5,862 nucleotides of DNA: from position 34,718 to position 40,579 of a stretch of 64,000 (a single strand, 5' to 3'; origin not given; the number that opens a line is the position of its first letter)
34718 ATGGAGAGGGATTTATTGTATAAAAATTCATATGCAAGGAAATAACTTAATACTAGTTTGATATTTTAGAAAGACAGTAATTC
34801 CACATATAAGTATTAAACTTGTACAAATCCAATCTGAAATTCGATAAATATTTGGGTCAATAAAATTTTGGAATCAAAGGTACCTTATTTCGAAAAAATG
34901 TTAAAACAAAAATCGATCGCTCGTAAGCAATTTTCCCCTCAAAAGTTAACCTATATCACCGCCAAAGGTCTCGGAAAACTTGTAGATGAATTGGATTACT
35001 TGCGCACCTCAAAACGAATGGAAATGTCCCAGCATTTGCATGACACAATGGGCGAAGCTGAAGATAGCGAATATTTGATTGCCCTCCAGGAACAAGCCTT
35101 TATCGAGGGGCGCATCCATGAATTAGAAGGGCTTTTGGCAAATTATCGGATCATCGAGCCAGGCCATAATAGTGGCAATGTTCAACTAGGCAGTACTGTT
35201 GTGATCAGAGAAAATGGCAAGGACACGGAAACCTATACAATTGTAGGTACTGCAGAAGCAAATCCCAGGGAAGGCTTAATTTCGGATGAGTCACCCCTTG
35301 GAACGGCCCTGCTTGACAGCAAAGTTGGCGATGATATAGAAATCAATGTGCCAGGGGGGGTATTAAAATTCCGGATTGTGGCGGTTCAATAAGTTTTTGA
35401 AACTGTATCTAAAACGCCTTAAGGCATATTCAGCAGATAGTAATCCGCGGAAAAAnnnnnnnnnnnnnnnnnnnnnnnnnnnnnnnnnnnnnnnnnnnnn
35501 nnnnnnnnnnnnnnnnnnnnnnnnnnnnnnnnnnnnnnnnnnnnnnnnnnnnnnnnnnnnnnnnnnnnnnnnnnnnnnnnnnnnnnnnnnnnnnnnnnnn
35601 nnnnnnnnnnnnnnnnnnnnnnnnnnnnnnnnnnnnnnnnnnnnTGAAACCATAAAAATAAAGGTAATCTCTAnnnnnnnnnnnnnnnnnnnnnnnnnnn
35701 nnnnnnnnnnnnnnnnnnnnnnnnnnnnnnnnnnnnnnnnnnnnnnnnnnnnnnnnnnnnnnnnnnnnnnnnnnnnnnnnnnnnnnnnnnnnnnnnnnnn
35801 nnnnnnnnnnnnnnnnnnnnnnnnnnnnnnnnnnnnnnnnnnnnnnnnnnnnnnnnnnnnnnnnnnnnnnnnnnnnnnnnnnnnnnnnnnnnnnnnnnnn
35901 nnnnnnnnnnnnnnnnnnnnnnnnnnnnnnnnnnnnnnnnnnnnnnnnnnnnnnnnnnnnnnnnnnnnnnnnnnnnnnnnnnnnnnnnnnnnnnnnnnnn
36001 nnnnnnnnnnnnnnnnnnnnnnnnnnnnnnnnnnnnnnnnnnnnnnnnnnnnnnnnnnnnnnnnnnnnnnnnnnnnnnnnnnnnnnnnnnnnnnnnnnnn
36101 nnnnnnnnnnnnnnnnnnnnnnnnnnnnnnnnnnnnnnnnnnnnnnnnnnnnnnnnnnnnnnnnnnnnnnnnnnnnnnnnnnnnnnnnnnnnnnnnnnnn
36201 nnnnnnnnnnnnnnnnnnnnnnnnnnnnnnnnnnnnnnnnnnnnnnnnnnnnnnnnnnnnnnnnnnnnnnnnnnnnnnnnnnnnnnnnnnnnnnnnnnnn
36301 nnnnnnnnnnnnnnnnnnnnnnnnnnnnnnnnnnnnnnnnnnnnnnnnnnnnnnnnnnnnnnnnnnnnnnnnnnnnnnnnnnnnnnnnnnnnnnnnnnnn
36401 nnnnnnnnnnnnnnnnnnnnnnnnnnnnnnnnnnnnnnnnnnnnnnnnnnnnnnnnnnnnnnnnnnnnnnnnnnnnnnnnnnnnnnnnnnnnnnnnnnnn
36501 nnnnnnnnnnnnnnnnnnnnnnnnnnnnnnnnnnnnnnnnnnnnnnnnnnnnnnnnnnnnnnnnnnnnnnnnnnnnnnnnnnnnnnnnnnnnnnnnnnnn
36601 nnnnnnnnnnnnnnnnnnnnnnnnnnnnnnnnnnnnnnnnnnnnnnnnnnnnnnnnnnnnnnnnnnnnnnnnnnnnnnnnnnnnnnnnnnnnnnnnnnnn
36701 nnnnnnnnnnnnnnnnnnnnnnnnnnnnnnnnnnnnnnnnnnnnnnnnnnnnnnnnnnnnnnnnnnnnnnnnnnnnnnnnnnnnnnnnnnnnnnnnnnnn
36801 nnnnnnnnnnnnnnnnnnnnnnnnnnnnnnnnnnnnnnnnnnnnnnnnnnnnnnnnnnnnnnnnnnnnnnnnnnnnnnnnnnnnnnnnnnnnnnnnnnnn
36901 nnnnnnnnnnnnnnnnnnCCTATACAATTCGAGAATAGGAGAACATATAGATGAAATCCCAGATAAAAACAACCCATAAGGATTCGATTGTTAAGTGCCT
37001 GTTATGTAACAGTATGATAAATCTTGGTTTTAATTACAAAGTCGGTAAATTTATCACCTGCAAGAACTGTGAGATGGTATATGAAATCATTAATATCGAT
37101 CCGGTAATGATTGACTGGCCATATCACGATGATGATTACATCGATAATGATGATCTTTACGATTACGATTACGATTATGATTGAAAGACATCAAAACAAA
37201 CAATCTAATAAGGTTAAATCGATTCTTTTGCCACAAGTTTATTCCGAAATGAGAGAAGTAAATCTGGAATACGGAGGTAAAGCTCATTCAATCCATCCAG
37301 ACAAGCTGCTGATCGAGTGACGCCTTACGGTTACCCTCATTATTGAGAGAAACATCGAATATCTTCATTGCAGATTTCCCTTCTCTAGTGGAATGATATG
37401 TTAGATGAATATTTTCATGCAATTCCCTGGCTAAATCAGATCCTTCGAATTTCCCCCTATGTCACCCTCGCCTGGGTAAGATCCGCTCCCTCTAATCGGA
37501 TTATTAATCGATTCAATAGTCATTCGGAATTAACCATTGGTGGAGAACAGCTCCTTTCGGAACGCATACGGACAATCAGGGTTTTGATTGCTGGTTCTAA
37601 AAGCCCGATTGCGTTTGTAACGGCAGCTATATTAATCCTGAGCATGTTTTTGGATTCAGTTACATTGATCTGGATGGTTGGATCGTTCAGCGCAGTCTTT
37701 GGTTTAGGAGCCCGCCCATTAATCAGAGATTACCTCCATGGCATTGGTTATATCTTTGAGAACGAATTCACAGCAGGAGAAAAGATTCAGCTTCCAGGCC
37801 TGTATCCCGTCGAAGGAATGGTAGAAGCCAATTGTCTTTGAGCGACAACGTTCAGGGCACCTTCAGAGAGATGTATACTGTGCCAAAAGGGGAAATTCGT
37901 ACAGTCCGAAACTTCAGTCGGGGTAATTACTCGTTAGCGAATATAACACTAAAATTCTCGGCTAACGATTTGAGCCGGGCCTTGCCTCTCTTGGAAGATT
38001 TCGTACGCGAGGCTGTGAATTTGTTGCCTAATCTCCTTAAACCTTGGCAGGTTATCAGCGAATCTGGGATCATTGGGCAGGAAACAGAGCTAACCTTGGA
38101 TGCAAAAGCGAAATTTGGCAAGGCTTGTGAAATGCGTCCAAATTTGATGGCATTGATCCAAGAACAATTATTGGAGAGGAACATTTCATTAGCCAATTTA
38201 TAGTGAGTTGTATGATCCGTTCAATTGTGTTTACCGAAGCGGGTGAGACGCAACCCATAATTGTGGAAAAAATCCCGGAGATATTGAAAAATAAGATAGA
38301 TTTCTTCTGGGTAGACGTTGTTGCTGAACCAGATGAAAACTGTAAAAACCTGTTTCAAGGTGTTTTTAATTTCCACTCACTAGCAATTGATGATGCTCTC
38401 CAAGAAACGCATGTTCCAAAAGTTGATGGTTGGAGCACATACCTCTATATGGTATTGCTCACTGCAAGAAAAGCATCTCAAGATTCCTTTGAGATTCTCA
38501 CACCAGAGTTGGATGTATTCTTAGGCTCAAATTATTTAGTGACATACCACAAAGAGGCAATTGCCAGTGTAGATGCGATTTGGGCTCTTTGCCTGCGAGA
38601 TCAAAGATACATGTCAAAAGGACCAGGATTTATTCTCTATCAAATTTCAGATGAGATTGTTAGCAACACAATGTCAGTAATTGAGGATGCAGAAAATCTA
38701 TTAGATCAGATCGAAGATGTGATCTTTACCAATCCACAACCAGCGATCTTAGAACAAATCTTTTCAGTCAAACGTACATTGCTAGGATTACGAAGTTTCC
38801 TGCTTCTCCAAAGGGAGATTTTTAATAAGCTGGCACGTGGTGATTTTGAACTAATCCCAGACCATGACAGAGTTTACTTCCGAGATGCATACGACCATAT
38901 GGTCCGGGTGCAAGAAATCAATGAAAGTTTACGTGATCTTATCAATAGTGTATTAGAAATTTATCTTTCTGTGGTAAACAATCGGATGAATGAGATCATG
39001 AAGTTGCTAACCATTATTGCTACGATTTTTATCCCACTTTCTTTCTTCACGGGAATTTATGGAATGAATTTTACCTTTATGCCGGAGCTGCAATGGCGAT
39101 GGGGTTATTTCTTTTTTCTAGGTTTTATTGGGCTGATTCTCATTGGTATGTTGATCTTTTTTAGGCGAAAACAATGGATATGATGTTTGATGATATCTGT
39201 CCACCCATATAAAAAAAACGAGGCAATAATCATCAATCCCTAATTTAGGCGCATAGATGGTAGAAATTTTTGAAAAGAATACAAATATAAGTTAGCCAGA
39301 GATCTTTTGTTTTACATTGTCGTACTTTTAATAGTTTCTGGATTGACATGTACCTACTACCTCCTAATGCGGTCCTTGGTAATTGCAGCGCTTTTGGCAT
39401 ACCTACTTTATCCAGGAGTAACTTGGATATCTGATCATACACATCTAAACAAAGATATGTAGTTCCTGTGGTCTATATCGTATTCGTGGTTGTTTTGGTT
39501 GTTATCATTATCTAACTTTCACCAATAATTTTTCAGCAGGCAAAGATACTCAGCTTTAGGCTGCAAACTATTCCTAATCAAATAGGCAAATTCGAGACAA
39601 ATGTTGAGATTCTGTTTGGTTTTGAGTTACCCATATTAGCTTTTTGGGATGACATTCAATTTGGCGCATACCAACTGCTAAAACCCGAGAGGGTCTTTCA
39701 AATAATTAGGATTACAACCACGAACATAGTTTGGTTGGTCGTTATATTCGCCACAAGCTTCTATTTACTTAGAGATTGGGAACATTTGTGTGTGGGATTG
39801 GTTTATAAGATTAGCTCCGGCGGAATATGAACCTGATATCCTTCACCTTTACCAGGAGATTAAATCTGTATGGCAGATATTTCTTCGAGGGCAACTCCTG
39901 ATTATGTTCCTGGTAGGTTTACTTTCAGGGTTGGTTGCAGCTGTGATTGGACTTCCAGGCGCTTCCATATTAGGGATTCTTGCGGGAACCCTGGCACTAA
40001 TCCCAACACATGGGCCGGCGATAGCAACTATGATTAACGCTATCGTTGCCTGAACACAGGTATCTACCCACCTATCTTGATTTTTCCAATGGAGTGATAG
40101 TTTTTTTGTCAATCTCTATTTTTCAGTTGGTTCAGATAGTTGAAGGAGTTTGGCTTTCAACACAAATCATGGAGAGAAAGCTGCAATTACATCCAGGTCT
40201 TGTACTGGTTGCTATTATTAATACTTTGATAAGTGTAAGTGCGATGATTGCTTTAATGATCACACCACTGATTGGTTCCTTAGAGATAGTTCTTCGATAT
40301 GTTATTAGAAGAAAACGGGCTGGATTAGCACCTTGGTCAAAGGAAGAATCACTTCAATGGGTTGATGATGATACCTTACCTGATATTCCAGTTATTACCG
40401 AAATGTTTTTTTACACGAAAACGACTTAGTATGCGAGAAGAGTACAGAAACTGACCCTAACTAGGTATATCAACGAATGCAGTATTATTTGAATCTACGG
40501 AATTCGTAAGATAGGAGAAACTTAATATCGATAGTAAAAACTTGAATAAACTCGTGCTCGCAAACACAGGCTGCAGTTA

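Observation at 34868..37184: Plus-strand module: GreA-like factor, zinc-ribbon, Ddl-like ATP-grasp ligase, zinc-ribbon with Asp/Tyr tail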

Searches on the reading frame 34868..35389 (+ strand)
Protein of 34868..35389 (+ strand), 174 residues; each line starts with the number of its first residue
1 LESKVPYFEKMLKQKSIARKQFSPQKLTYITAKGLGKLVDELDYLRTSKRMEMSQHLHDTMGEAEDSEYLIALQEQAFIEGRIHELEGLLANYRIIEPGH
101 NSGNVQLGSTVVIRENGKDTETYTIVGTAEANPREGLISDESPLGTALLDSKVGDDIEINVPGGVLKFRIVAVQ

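Call 4: search_protein_families(library=pfam, proteins=[window:34868-35389:+], max_evalue=0.1)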
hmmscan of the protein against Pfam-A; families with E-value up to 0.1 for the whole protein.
window:34868-35389:+ (174 aa): 2 families
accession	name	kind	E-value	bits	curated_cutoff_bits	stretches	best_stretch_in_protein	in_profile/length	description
PF01272.25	GreA_GreB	-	9.5e-24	83.6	26.9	1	102-173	3-75/77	Transcription elongation factor, GreA/GreB, C-term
PF03449.20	GreA_GreB_N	-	9.7e-14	51.8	24.5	1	29-95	2-71/71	Transcription elongation factor, N-terminal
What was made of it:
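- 34868..35392 (+): Gre-like factor 1 (GreA/GreB paralogue; probable true start ATG 34898). Pfam GreA_GreB_N 51.8 bits and GreA_GreB 83.6 bits (call 4).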

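Call 5: search_protein_families(library=ncbifam, proteins=[window:34868-35389:+], max_evalue=0.01)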
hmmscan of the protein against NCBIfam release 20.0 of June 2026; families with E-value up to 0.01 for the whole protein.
window:34868-35389:+ (174 aa): 13 families
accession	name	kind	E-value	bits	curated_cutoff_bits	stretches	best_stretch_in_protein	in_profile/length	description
NF001263.0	PRK00226.1-4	equivalog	5.7e-38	130.3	145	1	25-174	4-158/160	transcription elongation factor GreA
TIGR01462.1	greA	subfamily_domain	8.5e-37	126.6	139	1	29-173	1-150/151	transcription elongation factor GreA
NF001261.0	PRK00226.1-2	equivalog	4.3e-32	111.2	167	1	28-174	4-155/157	transcription elongation factor GreA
NF001264.0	PRK00226.1-5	equivalog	1.4e-26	93.1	180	1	30-174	6-156/158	transcription elongation factor GreA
NF001260.0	PRK00226.1-1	equivalog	3.7e-25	88.4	234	1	29-173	7-156/160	transcription elongation factor GreA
NF002506.1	PRK01885.1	equivalog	3.4e-21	75.6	188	1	28-174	3-153/156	transcription elongation factor GreB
NF001262.0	PRK00226.1-3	equivalog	4.5e-20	72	161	1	25-165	4-150/165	transcription elongation factor GreA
NF011309.0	PRK14720.1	equivalog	6.5e-18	64.2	714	1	30-172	752-899/906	transcription elongation factor GreA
TIGR01461.1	greB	equivalog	1.1e-17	64.2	171.05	1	28-173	3-152/156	transcription elongation factor GreB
NF004548.0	PRK05892.1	equivalog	2.4e-13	50.3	126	1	37-174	15-155/158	nucleoside diphosphate kinase regulator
NF004973.0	PRK06342.1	equivalog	8.2e-11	41.9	159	1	28-159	29-149/160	transcription elongation factor GreA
NF004969.0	PRK06330.1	equivalog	3.5e-10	39.2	697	1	29-159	568-702/718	transcript cleavage factor/unknown domain fusion protein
NF004396.0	PRK05753.1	equivalog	7.8e-08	32.2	109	1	66-165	13-116/137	nucleoside diphosphate kinase regulator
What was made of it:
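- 34868..35392 (+): NCBIfam GreA 130.3 bits, below the 145 cutoff (call 5).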

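Call 63: search_solved_structures(query=window:34898-35389:+, max_evalue=0.001, show_alignments=2)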
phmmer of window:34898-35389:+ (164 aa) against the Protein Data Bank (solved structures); distinct sequences matched with E-value up to 0.001: 7.
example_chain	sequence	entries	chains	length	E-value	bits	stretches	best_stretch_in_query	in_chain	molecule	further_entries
1grj_A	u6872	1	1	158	1.6e-20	76.9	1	20-163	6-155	GREA PROTEIN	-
2f23_A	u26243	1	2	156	7.7e-15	58.4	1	20-163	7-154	Anti-cleavage anti-greA transcription factor gfh1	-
2eul_A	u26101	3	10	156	1.1e-14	58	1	20-163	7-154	anti-cleavage anti-GreA transcription factor Gfh1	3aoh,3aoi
2etn_A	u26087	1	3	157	1.9e-14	57.2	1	20-163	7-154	anti-cleavage anti-GreA transcription factor Gfh1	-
2p4v_A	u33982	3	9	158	3.7e-11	46.5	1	17-163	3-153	Transcription elongation factor greB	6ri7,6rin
4wqt_X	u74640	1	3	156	3.3e-10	43.4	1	20-163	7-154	RNA cleavage stimulating factor (GreA/Gfh1 chimeric protein Gre-C1)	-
2pn0_A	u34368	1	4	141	8.8e-06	29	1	53-163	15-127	Prokaryotic transcription elongation factor GreA/GreB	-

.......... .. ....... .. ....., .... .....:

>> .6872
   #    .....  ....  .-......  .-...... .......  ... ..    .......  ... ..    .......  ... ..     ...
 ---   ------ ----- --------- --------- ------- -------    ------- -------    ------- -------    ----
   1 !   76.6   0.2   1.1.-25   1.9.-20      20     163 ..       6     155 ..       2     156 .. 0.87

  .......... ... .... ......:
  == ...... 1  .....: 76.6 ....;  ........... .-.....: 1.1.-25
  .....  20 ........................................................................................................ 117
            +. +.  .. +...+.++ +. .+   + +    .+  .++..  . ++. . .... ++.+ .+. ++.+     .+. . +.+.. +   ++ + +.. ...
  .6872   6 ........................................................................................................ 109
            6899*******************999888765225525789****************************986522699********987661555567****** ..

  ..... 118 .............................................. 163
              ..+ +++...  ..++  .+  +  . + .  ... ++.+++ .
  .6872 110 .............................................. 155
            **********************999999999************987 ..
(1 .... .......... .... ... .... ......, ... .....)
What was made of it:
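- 34868..35392 (+): Best PDB matches are E. coli GreA 1grj (1.6e-20) and Thermus Gfh1; the tip loop is one residue shorter, GE-AEDSEY against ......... (call 63).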

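Call 65: search_protein_families(library=padloc, proteins=[window:34898-35389:+], max_evalue=0.001)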
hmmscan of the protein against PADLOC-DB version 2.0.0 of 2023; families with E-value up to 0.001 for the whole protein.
window:34898-35389:+ (164 aa): 0 families

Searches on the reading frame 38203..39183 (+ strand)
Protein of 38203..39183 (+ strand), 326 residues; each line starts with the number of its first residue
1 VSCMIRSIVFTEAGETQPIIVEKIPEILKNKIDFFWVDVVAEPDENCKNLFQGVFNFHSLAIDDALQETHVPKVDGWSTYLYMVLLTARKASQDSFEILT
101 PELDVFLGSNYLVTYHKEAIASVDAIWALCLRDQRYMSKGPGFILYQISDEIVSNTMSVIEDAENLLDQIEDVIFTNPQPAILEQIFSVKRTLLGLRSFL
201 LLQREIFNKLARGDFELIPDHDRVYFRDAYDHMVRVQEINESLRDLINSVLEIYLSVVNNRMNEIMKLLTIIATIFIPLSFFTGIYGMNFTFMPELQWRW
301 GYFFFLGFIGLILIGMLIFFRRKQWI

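Call 51: search_protein_families(library=pfam, proteins=[window:38203-39183:+], max_evalue=0.01)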
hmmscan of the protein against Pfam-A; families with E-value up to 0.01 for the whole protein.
window:38203-39183:+ (326 aa): 2 families
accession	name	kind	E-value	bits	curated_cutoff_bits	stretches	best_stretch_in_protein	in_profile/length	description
PF01544.23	CorA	-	6.5e-67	226.3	27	1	34-322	4-292/292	CorA-like Mg2+ transporter protein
PF20990.2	DUF2207_C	-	0.004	17.3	33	1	235-320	103-186/247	Predicted membrane protein (DUF2207) C-terminal domain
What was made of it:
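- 37398..40998 (.): Central cargo between the two arms: MscS-like pair, CorA (38203-39183), a fragmented AI-2E transporter, and small membrane protein TM103 (40687-40998, minus strand). Pfam CorA 226 bits and AI-2E fragments (call 51).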

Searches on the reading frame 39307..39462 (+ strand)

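Call 51: search_protein_families(library=pfam, proteins=[window:39307-39462:+], max_evalue=0.01)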
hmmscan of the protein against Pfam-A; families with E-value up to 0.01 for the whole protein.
window:39307-39462:+ (51 aa): 1 family
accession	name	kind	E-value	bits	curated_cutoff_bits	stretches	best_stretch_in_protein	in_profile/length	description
PF01594.21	AI-2E_transport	-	0.0047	16.6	34.3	1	2-45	4-45/327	AI-2E family transporter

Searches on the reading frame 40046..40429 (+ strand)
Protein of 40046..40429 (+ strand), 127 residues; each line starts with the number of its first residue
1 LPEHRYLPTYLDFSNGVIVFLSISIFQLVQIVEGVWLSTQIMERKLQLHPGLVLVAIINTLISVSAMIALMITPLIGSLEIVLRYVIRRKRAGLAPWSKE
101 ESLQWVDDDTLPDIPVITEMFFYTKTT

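Call 51: search_protein_families(library=pfam, proteins=[window:40046-40429:+], max_evalue=0.01)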
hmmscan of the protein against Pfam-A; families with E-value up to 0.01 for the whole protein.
window:40046-40429:+ (127 aa): 1 family
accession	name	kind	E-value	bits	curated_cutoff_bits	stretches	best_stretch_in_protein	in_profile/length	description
PF01594.21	AI-2E_transport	-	0.0089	15.7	34.3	1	15-58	255-298/327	AI-2E family transporter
